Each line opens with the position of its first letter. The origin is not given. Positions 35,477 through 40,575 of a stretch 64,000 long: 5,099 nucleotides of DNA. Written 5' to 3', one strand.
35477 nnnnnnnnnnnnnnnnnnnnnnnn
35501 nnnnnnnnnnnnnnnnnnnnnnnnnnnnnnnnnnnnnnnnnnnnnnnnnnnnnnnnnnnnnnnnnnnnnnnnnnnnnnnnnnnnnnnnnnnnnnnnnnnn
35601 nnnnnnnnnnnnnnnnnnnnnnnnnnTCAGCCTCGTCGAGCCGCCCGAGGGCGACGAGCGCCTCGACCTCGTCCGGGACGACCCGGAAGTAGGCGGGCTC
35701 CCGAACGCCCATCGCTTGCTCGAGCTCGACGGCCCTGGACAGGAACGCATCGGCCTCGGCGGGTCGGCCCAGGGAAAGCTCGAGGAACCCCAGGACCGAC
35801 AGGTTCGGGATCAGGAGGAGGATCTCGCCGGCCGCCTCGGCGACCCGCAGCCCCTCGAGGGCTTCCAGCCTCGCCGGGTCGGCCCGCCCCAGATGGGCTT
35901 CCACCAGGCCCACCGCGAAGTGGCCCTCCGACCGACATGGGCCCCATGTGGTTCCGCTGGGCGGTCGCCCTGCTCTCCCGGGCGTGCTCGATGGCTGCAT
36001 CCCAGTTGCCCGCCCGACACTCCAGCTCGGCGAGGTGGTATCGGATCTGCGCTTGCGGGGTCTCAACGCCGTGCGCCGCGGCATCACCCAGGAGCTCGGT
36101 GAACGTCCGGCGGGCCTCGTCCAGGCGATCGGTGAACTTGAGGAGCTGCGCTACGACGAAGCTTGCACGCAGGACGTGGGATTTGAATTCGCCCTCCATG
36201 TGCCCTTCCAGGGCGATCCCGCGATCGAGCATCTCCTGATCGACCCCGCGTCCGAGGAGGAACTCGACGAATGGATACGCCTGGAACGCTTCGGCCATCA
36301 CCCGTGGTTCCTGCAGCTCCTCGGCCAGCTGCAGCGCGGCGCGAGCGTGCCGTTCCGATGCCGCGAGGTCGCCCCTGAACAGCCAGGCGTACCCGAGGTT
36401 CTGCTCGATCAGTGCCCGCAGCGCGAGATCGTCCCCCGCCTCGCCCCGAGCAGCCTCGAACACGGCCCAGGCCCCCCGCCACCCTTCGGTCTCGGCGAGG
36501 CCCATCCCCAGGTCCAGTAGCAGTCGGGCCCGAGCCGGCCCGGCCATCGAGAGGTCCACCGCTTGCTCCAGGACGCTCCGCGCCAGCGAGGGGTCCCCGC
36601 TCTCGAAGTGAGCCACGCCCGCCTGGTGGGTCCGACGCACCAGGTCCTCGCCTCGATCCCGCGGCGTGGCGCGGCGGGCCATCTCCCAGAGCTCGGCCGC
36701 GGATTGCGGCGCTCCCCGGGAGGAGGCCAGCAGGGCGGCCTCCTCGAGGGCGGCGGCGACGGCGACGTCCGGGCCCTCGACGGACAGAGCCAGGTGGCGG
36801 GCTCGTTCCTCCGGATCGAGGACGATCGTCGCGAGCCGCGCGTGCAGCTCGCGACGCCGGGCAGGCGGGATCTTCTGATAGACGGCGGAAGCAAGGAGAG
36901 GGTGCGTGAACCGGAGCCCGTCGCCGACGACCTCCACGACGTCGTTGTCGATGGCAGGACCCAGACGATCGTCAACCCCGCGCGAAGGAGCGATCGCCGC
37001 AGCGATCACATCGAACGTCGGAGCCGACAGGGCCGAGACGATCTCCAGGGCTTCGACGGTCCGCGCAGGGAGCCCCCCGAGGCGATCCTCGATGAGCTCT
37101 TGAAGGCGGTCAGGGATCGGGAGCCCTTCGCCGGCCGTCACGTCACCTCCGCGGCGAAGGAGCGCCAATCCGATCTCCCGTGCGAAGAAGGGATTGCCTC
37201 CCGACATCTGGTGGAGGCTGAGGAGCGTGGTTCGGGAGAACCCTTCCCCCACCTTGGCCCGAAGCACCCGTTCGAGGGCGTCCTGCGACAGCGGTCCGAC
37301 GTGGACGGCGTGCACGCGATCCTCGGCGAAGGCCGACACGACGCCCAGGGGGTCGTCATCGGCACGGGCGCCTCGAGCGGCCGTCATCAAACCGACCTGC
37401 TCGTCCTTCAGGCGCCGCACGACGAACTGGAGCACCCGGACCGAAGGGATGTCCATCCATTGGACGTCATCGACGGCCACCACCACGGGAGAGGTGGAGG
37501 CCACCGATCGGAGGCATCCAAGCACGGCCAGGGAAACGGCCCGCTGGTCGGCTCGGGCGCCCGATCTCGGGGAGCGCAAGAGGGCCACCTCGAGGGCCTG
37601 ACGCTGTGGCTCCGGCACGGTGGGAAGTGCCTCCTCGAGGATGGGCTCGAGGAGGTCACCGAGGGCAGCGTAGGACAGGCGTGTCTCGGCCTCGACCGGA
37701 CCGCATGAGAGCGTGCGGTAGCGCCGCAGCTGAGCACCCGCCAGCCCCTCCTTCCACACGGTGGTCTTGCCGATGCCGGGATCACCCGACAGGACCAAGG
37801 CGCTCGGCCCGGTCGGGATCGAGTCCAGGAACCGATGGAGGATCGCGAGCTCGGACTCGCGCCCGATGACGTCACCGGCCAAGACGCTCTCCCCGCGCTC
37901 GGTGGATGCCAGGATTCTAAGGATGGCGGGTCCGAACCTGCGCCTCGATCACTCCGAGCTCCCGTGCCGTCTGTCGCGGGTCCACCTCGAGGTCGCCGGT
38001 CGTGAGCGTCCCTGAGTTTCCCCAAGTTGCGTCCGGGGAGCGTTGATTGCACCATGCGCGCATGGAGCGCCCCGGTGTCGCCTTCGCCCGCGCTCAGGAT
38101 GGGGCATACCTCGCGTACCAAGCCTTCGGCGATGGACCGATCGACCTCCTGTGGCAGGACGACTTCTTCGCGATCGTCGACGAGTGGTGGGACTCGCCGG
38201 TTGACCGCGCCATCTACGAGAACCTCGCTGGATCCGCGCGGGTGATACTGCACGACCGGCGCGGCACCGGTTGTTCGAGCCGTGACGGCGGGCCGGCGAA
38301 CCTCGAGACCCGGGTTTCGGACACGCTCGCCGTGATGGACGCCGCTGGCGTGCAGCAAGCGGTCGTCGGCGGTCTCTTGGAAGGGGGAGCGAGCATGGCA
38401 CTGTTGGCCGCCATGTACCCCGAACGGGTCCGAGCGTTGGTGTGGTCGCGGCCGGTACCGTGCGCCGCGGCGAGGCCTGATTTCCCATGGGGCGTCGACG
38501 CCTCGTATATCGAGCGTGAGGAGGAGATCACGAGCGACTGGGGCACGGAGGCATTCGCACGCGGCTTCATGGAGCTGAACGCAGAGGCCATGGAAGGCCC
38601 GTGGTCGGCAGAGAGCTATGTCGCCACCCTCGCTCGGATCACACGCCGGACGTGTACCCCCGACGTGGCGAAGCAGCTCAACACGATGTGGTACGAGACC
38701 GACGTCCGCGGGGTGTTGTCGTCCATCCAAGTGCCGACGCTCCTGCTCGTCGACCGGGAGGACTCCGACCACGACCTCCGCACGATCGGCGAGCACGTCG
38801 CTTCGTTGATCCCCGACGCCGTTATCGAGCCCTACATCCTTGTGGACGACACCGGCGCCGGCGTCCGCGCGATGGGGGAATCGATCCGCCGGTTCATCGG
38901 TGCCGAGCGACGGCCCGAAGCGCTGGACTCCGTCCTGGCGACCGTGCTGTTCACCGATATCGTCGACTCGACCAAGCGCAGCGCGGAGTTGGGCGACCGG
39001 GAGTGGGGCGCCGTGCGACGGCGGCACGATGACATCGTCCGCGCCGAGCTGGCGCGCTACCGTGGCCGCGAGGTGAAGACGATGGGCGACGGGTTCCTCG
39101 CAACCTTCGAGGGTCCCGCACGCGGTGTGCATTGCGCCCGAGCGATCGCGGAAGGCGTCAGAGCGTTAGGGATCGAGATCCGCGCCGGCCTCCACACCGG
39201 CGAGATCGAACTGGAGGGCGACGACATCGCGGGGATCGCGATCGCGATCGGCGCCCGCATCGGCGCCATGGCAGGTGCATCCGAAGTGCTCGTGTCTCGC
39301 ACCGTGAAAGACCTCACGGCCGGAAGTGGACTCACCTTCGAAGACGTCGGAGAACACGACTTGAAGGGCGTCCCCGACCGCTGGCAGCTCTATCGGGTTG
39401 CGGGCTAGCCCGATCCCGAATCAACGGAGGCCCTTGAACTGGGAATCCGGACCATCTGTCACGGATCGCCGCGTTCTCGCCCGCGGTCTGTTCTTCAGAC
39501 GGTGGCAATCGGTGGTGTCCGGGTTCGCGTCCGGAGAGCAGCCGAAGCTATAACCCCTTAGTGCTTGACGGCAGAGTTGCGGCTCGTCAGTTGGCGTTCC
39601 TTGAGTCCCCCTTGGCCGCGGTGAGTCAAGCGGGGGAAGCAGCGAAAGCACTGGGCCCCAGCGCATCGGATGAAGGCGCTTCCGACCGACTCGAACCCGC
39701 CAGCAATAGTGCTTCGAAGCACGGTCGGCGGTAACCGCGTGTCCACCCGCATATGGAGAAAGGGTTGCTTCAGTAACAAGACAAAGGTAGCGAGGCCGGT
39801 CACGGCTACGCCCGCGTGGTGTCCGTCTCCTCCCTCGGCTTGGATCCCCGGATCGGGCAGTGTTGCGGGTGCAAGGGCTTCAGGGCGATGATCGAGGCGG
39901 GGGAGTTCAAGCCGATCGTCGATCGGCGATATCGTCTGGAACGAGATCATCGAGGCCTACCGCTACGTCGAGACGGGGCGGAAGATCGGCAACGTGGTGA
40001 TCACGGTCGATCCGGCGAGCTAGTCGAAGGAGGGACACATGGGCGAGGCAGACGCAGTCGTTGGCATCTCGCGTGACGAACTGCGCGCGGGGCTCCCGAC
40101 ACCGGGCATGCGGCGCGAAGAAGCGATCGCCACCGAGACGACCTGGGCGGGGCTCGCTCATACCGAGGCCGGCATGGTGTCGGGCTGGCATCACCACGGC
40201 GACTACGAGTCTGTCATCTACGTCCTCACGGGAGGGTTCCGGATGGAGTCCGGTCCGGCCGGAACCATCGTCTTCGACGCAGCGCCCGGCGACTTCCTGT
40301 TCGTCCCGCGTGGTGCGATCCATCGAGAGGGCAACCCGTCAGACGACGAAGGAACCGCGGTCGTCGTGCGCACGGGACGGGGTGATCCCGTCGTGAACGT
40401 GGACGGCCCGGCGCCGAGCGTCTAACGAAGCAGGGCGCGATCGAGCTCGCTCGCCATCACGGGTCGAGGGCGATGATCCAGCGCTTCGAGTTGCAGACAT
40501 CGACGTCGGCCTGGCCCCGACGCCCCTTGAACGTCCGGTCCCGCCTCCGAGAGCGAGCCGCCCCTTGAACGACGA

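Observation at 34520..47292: Twice-occurring trio: class III cyclase, divergent P-loop/TPR/LuxR (STAND/LAL) regulator, and a downstream membrane-anchored tandem-repeat protein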

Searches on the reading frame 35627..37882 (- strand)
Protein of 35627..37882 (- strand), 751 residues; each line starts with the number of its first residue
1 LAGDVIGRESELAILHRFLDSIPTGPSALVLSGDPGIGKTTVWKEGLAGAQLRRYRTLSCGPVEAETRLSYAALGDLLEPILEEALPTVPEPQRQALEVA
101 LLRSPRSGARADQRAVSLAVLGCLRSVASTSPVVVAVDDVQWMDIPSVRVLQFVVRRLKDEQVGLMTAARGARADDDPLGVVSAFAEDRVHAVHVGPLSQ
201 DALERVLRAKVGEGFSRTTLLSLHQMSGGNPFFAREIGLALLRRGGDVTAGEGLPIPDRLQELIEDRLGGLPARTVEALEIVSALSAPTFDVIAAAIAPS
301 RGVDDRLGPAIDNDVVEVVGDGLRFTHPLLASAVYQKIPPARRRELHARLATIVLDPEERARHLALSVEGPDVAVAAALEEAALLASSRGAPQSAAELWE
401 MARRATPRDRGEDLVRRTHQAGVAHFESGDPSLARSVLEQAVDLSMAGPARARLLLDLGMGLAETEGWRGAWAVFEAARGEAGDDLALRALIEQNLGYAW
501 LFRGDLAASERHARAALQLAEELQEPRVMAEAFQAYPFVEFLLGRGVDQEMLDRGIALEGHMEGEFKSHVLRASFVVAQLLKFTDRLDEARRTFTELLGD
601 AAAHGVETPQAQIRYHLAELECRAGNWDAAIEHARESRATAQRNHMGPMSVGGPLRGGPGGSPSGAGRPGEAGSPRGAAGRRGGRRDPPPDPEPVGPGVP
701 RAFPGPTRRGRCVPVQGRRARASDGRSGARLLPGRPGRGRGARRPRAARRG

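Call 12: search_protein_families(library=pfam, proteins=[window:35627-37882:-], max_evalue=0.01)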
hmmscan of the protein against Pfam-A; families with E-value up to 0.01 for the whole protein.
window:35627-37882:- (751 aa): 4 families
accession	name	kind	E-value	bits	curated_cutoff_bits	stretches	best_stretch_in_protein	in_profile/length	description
PF13191.12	AAA_16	-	3.4e-18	67.1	32.6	1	5-160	2-161/167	AAA ATPase domain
PF13424.12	TPR_12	-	4.5e-07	30.4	30.1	1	611-645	3-37/77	Tetratricopeptide repeat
PF07719.23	TPR_2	-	2.3e-05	24.6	27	0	612-637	2-27/34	Tetratricopeptide repeat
PF13401.12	AAA_22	-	0.0011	19.7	27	1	26-159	5-109/130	AAA domain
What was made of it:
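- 35083..37882 (-): Regulator copy 1 (AAA_16 - TPR - GerE). It is interrupted by a 1-nt insertion at about 35932-35933. Pfam domains in call 12.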

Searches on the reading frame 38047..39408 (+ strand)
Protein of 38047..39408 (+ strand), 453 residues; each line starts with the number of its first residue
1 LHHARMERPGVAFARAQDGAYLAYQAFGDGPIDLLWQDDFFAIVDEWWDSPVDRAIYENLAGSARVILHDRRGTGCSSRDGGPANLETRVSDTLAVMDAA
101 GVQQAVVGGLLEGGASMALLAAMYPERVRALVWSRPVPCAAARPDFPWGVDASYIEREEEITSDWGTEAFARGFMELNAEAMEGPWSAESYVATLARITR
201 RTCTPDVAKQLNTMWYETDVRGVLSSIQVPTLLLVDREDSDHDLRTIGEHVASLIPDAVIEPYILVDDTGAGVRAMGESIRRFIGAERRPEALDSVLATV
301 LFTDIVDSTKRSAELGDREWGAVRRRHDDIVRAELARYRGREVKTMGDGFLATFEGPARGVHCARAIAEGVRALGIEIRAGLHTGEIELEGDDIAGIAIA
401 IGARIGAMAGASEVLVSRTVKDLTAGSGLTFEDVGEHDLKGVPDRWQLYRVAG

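Call 12: search_protein_families(library=pfam, proteins=[window:38047-39408:+], max_evalue=0.01)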
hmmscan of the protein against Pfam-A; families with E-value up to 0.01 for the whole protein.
window:38047-39408:+ (453 aa): 2 families
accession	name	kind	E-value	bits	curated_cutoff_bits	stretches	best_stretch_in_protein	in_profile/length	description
PF00561.26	Abhydrolase_1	-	8.4e-10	39.2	25.8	1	43-223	12-176/245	alpha/beta hydrolase fold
PF00211.25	Guanylate_cyc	-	3e-07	30.6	21.9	1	298-449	9-179/183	Adenylate and Guanylate cyclase catalytic domain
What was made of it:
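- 38062..39408 (+): Cyclase 1: LipJ-like alpha/beta-hydrolase plus class III cyclase, divergent from regulator 1. It lies outside the duplication. Pfam (call 12).
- Checked: Cyclases. cyc1 (38062-39408) is Abhydrolase_1 + Guanylate_cyc. cyc2 (46036-47292) is an unassigned N-terminal region + Guanylate_cyc (call 12).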

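Call 20: find_encoding_contigs(protein=window:38062-39408:+, flank=10000, max_places=4)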
Protein window:38062-39408:+ (448 aa): no gene with exactly this product is on record in the collection.
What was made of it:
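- Tried and rejected: find_encoding_contigs with cyc1 found no exact record (call 20).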

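Call 72: search_protein_families(library=ncbifam, proteins=[window:38062-39408:+], max_evalue=0.01)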
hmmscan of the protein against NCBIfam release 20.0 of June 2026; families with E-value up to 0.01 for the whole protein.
window:38062-39408:+ (448 aa): 16 families
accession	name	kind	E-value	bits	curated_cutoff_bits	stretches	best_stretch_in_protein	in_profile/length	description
NF058673.1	LipAdnlyCyLipJMY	equivalog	4.4e-92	309.1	800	1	7-445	11-448/449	bifunctional lipase/adenylate cyclase LipJ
TIGR02427.1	protocat_pcaD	equivalog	1.4e-14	54.1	255.85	1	50-254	31-223/251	3-oxoadipate enol-lactonase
NF051488.1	bifunc_PcaDC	exception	5.3e-14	52.1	390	1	52-255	32-224/375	bifunctional 3-oxoadipate enol-lactonase/4-carboxymuconolactone decarboxylase PcaDC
TIGR01738.1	bioH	equivalog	1.9e-12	47.3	206.95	1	48-235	20-200/245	pimeloyl-ACP methyl ester esterase BioH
NF051487.1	bifunc_PcaCD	exception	2.2e-09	36.9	430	1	51-255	191-385/413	bifunctional 4-carboxymuconolactone decarboxylase/3-oxoadipate enol-lactonase PcaCD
TIGR04510.1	mod_pep_cyc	subfamily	2.5e-09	36.2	400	1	292-384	5-102/814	putative peptide modification system cyclase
NF033124.1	estX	equivalog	2.4e-06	26.9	600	1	54-234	46-233/280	macrolide esterase EstX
NF053683.1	esterase_mleBRB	exception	2e-05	24.3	585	1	56-129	48-125/280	BRB family alpha/beta fold macrolide esterase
NF007674.0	PRK10349.1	equivalog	0.00012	21.8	449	1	44-150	25-125/256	pimeloyl-ACP methyl ester esterase BioH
NF052610.1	macro_16_ester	equivalog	0.00024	20.6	420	1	52-236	44-236/281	alpha/beta fold macrolide esterase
NF041759.1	mac_hydro_EstT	equivalog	0.00034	19.9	450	1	60-181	52-176/278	macrolide hydrolase EstT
NF053693.1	esterase_mleCBF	exception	0.0004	19.8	564.5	1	41-127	37-123/279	CBF family alpha/beta fold macrolide esterase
NF053684.1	esterase_mleBCA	exception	0.0014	17.8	570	0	50-127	42-123/281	BCA family alpha/beta fold macrolide esterase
NF050089.1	i_nPHAscl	equivalog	0.0019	17.3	300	1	51-129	37-115/288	intracellular short-chain-length polyhydroxyalkanoate depolymerase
TIGR03611.1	RutD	equivalog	0.0056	16.1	238.5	0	56-127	37-109/258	pyrimidine utilization protein D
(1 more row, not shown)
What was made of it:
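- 38062..39408 (+): NCBIfam NF058673 aligns over the full length at 309 bits, below the cut-off of 800 (call 72).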

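Call 96: search_protein_families(library=padloc, proteins=[window:38062-39408:+], max_evalue=0.001)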
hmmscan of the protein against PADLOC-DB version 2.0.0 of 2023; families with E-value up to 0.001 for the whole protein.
window:38062-39408:+ (448 aa): 0 families

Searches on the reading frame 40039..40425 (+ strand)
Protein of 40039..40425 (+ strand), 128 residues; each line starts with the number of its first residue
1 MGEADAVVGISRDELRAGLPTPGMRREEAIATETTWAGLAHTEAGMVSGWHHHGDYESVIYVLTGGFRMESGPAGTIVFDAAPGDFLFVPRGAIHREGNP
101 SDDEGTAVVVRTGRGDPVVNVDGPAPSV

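Call 22: search_protein_families(library=pfam, proteins=[window:40039-40425:+], max_evalue=0.001)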
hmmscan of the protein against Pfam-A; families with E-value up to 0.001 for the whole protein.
window:40039-40425:+ (128 aa): 2 families
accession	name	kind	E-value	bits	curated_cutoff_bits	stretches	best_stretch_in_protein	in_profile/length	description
PF07883.17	Cupin_2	-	2.9e-08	33.7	27.2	1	42-110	5-69/70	Cupin domain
PF12973.13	Cupin_7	-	1.6e-05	25.1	27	1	32-111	30-100/105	ChrR Cupin-like domain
